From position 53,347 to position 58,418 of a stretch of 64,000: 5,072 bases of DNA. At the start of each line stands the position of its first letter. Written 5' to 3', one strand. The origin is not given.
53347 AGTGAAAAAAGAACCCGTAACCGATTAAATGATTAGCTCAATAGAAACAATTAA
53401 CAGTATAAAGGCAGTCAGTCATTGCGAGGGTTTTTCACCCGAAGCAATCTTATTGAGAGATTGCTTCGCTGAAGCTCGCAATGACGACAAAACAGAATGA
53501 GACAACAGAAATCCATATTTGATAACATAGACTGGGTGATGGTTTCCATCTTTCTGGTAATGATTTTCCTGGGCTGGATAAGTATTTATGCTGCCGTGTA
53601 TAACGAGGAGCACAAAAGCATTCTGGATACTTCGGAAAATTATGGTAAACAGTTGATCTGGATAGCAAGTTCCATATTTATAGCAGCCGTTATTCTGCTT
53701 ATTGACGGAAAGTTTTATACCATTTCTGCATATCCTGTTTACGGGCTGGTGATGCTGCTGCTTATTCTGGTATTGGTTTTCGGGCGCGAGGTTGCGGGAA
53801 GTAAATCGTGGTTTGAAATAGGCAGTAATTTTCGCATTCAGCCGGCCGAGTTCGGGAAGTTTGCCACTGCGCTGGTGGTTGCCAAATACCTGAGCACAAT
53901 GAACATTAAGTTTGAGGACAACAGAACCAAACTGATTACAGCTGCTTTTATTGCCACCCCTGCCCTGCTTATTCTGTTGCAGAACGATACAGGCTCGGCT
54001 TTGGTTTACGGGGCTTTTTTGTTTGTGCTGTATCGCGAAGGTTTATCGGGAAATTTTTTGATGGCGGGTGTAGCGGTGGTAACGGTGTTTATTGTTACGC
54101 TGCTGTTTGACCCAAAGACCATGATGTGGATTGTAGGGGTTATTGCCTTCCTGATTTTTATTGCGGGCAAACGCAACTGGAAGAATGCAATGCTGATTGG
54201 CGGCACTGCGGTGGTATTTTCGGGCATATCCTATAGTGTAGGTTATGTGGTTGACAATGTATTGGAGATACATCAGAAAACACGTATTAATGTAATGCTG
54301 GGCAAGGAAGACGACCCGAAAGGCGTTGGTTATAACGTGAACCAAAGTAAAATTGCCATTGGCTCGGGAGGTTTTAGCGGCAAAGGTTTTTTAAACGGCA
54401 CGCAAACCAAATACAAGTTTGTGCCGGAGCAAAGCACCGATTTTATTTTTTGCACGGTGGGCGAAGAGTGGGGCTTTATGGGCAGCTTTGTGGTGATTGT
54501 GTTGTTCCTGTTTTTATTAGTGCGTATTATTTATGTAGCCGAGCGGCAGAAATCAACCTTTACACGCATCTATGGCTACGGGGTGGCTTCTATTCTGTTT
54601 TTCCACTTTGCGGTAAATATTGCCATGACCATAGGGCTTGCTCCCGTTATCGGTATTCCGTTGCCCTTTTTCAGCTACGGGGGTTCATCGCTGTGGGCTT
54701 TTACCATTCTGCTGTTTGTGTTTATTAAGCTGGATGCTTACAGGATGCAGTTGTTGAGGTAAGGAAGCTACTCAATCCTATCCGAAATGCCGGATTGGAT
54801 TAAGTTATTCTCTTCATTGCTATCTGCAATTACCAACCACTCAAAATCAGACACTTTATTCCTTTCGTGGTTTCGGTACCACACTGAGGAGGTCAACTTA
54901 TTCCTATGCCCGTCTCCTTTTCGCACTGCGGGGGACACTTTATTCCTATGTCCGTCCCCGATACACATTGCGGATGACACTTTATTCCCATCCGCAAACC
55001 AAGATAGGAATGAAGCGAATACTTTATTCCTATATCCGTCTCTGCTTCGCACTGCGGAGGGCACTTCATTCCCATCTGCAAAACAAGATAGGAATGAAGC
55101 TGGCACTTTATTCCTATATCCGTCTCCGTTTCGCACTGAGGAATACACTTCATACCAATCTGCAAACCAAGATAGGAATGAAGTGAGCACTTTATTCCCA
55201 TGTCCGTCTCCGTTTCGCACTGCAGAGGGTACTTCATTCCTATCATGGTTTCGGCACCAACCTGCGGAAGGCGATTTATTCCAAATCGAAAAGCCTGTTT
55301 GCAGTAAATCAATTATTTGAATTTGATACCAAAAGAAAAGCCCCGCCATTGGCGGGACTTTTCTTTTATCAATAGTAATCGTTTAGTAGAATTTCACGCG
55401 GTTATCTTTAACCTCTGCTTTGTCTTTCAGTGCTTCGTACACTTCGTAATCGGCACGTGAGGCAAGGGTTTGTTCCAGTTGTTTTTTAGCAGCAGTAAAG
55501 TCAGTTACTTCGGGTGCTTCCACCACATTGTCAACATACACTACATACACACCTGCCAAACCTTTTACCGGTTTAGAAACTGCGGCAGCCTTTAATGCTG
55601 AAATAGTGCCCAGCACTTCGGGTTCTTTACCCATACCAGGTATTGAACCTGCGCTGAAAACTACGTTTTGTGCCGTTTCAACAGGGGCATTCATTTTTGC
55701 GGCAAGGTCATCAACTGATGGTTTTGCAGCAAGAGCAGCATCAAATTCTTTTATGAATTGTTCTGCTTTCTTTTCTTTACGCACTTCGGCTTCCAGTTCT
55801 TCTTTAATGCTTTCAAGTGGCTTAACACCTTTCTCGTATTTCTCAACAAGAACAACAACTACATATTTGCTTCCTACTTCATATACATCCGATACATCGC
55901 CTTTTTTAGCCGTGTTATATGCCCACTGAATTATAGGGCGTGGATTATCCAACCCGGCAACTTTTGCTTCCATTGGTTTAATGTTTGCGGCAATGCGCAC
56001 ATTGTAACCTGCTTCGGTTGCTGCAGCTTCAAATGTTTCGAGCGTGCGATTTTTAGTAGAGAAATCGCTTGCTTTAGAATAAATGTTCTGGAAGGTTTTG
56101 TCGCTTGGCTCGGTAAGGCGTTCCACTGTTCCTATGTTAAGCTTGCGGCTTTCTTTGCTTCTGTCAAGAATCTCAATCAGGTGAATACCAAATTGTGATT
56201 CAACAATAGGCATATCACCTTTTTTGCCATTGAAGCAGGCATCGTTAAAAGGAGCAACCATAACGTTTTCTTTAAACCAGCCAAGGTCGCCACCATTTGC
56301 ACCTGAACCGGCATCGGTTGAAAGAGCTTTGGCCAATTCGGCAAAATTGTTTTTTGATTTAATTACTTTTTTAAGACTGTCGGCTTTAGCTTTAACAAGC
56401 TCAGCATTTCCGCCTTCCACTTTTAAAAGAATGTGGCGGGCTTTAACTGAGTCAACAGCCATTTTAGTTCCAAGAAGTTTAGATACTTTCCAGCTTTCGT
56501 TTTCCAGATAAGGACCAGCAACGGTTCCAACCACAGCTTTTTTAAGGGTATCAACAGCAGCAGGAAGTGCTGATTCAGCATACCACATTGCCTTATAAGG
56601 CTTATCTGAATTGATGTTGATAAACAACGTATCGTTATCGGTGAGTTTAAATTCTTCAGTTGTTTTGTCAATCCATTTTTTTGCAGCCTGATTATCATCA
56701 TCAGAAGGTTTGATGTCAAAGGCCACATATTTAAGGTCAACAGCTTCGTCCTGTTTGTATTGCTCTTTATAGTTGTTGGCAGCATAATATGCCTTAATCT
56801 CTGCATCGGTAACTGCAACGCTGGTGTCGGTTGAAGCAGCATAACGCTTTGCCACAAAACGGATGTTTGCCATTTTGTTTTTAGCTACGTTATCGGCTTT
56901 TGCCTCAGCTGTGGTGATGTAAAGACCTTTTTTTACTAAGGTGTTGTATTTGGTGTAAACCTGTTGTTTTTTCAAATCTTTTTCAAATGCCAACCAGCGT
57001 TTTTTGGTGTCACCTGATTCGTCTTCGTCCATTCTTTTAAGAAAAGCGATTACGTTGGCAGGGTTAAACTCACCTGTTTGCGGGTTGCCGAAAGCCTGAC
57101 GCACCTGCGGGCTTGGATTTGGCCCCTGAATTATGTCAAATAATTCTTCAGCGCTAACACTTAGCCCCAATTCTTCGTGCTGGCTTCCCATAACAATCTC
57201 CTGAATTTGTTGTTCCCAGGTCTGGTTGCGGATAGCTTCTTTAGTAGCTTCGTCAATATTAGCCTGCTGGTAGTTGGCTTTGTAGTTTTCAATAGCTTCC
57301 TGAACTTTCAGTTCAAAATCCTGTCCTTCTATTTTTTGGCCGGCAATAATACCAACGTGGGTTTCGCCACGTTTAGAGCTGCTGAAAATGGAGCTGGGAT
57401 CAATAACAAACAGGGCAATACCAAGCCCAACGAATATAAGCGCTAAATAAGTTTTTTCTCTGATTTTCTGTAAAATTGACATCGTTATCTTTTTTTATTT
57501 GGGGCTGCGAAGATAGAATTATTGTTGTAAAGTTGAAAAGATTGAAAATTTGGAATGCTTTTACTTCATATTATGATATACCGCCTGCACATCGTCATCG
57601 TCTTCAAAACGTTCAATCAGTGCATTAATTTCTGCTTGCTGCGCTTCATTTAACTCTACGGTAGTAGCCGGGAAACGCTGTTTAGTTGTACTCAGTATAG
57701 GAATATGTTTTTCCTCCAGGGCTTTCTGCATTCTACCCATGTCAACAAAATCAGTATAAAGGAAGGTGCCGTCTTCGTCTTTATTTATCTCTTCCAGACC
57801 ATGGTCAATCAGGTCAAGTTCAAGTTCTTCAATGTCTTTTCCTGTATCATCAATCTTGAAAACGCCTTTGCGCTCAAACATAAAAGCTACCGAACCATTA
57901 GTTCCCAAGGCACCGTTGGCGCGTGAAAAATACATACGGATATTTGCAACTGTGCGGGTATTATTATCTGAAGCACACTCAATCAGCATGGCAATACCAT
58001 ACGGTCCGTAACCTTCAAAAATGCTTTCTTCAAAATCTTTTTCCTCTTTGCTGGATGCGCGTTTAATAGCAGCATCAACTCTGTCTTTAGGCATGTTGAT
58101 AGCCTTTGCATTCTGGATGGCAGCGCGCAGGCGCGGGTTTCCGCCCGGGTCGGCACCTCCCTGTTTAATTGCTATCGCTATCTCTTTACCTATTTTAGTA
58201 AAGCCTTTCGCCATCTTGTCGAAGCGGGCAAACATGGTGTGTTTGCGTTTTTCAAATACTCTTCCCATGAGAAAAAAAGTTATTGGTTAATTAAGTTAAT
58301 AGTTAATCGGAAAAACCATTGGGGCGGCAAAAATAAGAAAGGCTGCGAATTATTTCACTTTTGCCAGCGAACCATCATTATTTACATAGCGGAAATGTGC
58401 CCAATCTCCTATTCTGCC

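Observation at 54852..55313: Exactly 42-bp-phased, three-class mosaic repeat array fills the rodA / ppiD-like convergent gap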

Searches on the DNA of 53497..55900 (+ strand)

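Call 5: search_rna_families(source=window, start=54300, end=55900, threshold=evalue, max_evalue=10, show_alignments=3)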
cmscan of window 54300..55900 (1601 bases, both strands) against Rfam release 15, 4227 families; matches with E-value up to 10: 29.
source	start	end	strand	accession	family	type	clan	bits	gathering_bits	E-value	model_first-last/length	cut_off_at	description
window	55300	55371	-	RF02351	psRNA14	Gene; sRNA;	-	31.6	60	0.0056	1-84/84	no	Proteobacteria sRNA psRNA14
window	55332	55397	-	RF00506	Thr_leader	Cis-reg; leader;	-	28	55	0.0098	1-118/118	no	Threonine operon leader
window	55312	55378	+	RF02621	BSnc120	Gene; sRNA;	-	27.5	114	0.00094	1-88/88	no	Brucella sRNA 120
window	55337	55397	-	RF02844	RefA9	Gene; antisense;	-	27.5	49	0.12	1-64/64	no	Enterococcus sRNA A9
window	55328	55417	-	RF01771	rnk_leader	Cis-reg; leader;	-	26.5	50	0.07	1-109/109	no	Enterobacteria rnk leader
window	55331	55398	-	RF02495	ohsC_RNA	Gene; antitoxin;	-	26.3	50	0.25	1-77/77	no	Oppression of Hydrophobic ORF by sRNA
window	55322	55376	+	RF04186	mir-278_2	Gene; miRNA;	-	25.7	70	0.01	1-79/79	no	mir-278_2 microRNA precursor family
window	55319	55405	-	RF02621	BSnc120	Gene; sRNA;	-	23.1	114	0.024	1-88/88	no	Brucella sRNA 120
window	55261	55374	+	RF00121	MicC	Gene; sRNA;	-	22.8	90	1.5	1-123/123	no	MicC RNA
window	55307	55367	+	RF01859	Phe_leader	Cis-reg; leader;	-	22.1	55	0.83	1-125/125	no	Phenylalanine leader peptide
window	55331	55367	-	RF04165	mir-2483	Gene; miRNA;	-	21.6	75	0.4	1-80/80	no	mir-2483 microRNA precursor family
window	55331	55393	-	RF01859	Phe_leader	Cis-reg; leader;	-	20.9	55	1.5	1-125/125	no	Phenylalanine leader peptide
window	55287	55369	+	RF01772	rnk_pseudo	Cis-reg; leader;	-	20.6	55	1.3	1-108/108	no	Pseudomonas rnk leader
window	55600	55660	+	RF01751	potC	Cis-reg;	-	20.4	44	0.64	1-70/70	no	potC RNA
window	55324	55398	-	RF00121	MicC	Gene; sRNA;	-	20.3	90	4.8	1-123/123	no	MicC RNA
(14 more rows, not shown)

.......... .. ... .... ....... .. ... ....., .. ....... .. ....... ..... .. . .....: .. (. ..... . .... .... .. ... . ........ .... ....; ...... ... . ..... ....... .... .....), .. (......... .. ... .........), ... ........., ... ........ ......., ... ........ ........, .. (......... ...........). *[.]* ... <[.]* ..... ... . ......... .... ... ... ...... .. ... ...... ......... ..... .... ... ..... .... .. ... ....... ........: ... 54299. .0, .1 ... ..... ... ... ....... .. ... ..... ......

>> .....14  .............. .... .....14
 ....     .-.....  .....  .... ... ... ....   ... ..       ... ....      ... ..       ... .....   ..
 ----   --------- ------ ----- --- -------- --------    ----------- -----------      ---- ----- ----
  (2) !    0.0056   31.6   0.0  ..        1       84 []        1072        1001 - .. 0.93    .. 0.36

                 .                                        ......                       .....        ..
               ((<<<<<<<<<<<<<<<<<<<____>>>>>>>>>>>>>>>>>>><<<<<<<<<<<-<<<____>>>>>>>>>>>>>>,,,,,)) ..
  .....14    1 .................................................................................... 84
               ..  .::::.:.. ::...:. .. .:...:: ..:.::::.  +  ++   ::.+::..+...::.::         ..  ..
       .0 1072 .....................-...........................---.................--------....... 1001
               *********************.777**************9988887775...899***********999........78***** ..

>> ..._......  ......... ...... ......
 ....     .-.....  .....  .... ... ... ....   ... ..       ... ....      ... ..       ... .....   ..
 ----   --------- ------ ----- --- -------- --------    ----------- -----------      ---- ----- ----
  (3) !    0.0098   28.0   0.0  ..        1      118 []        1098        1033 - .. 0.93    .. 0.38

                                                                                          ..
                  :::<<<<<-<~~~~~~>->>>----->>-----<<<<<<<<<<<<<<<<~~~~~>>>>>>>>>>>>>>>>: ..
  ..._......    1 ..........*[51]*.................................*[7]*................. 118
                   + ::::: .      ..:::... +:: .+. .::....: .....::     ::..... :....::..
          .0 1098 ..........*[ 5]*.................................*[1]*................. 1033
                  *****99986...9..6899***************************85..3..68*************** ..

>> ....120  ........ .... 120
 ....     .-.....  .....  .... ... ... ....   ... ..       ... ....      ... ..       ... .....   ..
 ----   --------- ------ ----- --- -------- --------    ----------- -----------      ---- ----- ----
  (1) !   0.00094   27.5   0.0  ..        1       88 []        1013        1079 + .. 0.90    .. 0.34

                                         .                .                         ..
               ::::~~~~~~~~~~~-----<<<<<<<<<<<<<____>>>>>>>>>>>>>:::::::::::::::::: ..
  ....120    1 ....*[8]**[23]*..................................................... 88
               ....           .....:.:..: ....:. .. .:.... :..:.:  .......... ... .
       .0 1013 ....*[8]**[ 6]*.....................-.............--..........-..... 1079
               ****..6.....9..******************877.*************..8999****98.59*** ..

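Call 87: search_dna_similar(query=window:54810-55313:+, collection=plasmids, mode=distant, max_evalue=0.01, max_rows=10)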
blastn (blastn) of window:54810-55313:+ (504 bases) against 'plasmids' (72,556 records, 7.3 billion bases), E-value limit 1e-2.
No match.

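Call 88: search_dna_similar(query=window:54810-55313:+, collection=phages, mode=distant, max_evalue=0.01, max_rows=10)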
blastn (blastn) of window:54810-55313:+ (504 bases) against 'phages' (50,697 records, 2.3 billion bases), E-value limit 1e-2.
No match.

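Call 89: search_dna_similar(query=L139:3390-3746:+, collection=plasmids, mode=distant, max_evalue=0.01, max_rows=10)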
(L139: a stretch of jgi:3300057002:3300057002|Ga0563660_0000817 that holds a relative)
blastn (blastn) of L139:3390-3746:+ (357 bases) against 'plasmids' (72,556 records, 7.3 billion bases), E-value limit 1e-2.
No match.

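Call 90: search_dna_similar(query=L129:3809-4060:+, collection=plasmids, mode=distant, max_evalue=0.01, max_rows=10)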
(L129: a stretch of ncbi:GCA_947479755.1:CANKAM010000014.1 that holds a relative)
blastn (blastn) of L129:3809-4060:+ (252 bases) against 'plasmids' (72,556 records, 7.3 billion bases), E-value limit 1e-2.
No match.

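Call 91: search_dna_similar(query=L043:1896-2147:+, collection=plasmids, mode=distant, max_evalue=0.01, max_rows=10)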
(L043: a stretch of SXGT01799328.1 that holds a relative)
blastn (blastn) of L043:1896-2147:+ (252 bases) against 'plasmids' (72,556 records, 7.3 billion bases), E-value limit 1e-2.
No match.

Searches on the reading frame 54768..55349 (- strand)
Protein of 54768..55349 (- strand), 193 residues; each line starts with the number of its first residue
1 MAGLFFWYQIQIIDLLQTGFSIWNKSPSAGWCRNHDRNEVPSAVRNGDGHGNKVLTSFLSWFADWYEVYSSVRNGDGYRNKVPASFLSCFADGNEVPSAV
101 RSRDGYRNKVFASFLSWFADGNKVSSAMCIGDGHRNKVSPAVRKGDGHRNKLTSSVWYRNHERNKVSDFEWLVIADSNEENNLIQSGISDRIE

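Call 58: search_protein_families(library=pfam, proteins=[window:54768-55349:-], max_evalue=0.01)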
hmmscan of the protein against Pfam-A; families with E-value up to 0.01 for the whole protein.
window:54768-55349:- (193 aa): 0 families

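Call 59: find_homologous_proteins(query=window:54768-55349:-, max_evalue=0.001)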
Query window:54768-55349:-: 630 candidates shared short words with the query, none scored E <= 0.001.

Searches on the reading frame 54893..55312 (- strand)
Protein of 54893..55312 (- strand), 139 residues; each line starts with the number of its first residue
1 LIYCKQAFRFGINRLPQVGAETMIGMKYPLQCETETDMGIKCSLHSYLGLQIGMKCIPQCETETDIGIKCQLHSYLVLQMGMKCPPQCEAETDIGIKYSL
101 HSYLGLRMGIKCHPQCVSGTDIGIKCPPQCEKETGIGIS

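Call 58: search_protein_families(library=pfam, proteins=[window:54893-55312:-], max_evalue=0.01)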
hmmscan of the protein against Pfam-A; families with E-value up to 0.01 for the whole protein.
window:54893-55312:- (139 aa): 1 family
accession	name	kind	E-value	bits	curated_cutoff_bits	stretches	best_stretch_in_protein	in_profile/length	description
PF03188.21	Cytochrom_B561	-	0.003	18.2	23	0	70-119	41-90/137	Eukaryotic cytochrome b561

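Call 85: search_protein_representatives(protein=window:54893-55312:-)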
Query: 139 residues. Proteins with E-value up to 0.001 (for the whole library): 4; up to 1e-10: 1; up to 1e-30: 0. The best 4 are listed.
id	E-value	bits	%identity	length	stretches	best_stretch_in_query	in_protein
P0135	5.0e-13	65.3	28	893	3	36-138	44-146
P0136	1.3e-08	50.9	22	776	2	16-136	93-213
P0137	6.6e-06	42.2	38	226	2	58-138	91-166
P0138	5.6e-05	39.2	23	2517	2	20-138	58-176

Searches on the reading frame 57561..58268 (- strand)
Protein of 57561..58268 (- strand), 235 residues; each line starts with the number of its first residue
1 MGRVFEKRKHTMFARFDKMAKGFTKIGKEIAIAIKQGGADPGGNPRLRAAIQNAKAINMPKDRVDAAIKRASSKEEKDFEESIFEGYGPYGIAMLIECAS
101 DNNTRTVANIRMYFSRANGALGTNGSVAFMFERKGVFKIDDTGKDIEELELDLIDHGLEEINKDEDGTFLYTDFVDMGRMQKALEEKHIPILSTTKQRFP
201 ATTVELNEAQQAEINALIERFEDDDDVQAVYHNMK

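Call 57: search_protein_families(library=pfam, proteins=[window:57561-58268:-], max_evalue=0.001)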
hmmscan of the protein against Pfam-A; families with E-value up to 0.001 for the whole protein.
window:57561-58268:- (235 aa): 2 families
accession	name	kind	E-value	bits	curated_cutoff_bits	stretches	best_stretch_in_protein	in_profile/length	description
PF01709.26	Transcrip_reg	-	2.2e-49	167.7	27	1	79-234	1-160/160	TACO1/YebC second and third domain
PF20772.2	TACO1_YebC_N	-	1.6e-24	86.6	36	1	5-73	3-72/73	TACO1/YebC protein N-terminal domain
